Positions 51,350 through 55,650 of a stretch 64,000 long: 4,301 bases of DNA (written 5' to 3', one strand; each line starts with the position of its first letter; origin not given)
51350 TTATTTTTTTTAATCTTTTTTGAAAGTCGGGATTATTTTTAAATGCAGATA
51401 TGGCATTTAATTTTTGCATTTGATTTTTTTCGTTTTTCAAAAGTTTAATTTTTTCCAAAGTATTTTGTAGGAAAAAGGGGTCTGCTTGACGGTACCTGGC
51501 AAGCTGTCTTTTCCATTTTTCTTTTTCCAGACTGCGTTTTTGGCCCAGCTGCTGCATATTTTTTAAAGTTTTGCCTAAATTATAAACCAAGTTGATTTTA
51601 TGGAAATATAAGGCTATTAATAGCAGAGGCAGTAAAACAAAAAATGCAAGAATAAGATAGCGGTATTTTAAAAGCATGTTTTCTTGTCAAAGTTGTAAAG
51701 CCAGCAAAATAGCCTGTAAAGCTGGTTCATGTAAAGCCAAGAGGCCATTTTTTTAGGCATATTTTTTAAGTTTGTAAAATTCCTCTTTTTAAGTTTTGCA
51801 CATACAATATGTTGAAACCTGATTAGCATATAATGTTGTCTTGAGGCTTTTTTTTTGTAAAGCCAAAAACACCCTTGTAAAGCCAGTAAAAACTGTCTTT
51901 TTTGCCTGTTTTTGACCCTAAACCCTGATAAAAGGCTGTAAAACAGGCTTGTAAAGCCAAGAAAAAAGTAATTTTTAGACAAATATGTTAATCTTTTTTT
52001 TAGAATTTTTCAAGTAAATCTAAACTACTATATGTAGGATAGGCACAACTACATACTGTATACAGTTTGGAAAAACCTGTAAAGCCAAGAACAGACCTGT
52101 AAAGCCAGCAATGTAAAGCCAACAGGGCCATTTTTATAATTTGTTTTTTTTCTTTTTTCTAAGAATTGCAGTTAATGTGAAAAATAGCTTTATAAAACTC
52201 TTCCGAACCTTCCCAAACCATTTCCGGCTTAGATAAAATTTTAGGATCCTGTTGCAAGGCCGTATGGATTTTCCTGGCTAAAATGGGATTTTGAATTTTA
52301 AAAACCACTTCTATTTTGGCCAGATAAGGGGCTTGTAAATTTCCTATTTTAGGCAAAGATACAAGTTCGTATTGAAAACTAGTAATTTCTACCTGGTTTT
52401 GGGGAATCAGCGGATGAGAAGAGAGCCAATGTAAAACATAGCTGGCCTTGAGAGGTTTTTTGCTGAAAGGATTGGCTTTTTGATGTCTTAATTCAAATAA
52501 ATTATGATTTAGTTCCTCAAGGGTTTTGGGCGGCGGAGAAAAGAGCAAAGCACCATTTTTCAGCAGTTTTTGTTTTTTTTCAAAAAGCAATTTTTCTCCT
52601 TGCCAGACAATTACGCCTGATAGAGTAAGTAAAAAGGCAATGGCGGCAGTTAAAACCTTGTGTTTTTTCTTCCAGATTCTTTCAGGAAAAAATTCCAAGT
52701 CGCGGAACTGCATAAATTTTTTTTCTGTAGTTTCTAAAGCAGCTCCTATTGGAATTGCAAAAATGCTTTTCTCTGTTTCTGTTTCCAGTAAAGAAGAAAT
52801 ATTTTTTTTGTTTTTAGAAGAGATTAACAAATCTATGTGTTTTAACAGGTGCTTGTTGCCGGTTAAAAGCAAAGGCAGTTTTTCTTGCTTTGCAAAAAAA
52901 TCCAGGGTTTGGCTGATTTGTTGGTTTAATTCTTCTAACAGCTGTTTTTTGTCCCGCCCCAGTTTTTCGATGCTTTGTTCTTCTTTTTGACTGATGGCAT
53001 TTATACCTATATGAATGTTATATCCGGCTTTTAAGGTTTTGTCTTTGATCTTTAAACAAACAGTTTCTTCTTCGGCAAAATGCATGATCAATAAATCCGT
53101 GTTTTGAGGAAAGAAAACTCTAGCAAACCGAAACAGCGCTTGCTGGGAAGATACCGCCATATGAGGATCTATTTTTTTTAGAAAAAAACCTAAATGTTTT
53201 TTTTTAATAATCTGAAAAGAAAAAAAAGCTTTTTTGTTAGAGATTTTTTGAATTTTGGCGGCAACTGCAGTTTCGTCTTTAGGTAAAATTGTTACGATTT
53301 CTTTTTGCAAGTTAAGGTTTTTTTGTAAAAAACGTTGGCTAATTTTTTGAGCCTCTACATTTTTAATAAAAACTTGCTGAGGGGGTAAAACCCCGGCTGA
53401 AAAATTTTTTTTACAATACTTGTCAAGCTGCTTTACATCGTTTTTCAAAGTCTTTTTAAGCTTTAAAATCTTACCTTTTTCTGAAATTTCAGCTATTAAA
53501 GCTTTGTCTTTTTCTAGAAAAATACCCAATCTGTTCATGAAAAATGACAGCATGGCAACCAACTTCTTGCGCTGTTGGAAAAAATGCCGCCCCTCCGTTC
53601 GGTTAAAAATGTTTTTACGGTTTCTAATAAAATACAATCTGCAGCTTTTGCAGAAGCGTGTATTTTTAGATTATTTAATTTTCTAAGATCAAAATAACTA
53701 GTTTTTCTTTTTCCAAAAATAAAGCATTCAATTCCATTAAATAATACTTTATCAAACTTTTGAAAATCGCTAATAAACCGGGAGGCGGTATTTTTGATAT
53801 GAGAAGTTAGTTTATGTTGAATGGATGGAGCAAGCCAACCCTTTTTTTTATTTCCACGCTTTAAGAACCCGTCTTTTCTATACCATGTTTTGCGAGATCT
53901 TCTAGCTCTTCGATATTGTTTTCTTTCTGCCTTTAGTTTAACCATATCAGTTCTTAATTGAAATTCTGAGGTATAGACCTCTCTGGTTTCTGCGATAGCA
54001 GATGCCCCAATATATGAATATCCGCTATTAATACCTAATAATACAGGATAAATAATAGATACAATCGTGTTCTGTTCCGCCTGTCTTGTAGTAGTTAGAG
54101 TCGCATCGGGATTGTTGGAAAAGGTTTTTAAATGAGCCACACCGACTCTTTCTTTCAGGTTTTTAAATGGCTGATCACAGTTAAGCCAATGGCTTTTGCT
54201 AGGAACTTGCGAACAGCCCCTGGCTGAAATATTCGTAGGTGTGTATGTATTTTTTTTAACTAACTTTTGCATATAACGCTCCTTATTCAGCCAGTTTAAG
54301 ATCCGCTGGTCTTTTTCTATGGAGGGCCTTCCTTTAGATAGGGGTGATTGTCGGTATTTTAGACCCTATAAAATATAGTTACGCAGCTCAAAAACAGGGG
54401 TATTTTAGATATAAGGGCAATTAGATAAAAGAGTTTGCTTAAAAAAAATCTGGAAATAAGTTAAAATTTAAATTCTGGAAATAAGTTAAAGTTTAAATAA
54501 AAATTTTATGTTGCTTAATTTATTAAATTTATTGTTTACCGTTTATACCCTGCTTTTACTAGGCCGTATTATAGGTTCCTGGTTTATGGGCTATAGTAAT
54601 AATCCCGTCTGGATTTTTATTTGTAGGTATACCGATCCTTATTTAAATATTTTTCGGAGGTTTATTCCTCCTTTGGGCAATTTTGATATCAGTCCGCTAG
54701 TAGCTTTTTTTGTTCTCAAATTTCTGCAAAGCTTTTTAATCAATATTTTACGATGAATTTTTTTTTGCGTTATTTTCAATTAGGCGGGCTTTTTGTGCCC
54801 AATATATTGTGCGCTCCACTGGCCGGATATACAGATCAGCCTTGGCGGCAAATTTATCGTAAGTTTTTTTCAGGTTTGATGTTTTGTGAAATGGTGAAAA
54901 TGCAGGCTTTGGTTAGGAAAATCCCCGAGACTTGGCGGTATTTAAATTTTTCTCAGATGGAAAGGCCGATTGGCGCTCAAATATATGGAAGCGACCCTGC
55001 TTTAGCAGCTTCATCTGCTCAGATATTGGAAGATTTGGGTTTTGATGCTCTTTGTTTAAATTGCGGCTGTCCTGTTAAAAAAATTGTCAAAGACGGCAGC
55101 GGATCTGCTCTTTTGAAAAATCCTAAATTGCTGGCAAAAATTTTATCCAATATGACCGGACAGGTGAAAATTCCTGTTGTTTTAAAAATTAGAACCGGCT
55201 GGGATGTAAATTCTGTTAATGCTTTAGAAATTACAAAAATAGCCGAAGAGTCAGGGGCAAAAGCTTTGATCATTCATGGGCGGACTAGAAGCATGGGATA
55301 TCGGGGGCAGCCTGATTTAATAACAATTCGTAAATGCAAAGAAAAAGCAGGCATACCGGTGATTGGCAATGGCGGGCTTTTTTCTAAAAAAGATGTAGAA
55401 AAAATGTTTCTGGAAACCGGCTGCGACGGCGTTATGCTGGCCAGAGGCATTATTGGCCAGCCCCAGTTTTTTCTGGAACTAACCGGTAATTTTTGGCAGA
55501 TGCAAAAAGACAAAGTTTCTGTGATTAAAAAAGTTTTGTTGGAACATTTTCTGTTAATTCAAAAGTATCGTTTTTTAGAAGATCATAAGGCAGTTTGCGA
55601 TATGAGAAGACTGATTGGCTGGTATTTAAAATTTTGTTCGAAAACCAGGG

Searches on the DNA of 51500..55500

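Call 4: search_rna_families(source=window, start=51500, end=55500, threshold=evalue, max_evalue=1, show_alignments=2)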
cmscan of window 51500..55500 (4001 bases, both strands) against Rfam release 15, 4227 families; matches with E-value up to 1: 1.
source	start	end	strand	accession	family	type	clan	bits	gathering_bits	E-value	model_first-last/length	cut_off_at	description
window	54094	54350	-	RF02033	HEARO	Gene;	-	25.8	83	0.016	1-211/211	no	HNH endonuclease-associated RNA and ORF (HEARO) RNA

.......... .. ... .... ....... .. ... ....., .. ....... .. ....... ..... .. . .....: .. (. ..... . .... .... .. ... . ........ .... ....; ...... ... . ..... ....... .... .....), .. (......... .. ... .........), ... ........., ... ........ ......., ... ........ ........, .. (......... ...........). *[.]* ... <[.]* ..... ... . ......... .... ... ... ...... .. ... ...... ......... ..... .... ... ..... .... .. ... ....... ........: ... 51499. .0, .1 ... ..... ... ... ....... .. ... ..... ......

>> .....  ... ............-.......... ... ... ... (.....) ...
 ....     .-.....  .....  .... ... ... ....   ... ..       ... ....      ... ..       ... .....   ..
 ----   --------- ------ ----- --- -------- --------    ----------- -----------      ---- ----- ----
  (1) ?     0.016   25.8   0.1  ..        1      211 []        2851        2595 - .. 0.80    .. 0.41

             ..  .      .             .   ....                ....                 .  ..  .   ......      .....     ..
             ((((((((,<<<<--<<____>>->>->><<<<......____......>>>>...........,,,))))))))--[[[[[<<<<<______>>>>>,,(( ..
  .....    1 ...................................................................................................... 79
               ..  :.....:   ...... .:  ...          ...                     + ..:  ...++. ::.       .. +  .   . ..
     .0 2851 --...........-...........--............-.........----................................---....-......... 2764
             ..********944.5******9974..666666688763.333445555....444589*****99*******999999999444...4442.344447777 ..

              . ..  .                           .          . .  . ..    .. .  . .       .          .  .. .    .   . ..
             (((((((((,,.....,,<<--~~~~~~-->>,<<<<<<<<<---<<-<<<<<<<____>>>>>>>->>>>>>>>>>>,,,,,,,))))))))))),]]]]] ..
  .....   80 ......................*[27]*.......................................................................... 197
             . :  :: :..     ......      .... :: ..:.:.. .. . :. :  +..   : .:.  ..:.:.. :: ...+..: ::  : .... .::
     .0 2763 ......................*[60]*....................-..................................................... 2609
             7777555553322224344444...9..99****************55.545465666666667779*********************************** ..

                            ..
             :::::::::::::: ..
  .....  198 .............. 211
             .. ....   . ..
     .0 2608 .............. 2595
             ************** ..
